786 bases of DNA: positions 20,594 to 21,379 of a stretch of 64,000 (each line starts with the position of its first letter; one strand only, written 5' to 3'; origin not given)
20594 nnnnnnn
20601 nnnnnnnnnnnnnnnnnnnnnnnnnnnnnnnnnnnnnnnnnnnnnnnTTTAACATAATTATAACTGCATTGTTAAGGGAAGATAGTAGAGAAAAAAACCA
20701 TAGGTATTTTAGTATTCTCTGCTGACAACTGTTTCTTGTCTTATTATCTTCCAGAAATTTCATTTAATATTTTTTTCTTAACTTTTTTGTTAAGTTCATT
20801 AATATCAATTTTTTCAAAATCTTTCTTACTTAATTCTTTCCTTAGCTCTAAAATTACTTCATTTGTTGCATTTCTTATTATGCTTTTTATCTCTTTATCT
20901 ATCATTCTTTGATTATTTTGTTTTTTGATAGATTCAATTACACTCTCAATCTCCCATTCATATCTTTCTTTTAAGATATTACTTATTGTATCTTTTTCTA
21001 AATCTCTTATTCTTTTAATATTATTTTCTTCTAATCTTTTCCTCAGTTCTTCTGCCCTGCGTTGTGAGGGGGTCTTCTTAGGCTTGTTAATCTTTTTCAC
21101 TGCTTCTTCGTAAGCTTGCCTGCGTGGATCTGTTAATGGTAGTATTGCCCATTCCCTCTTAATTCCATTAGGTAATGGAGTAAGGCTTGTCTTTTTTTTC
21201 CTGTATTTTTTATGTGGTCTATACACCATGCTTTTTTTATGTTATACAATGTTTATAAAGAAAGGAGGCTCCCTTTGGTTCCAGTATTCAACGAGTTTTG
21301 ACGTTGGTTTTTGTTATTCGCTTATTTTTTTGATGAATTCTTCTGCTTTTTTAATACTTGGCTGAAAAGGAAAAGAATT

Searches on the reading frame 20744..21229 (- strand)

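Call 43: search_protein_families(library=pfam, proteins=[window:20744-21229:-], max_evalue=0.0001)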
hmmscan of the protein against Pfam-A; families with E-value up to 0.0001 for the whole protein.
window:20744-21229:- (161 aa): 1 family
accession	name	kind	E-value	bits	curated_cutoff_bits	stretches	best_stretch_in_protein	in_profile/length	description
PF17322.7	DUF5364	-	8.7e-05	23.4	25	0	46-155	13-129/185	Family of unknown function (DUF5364)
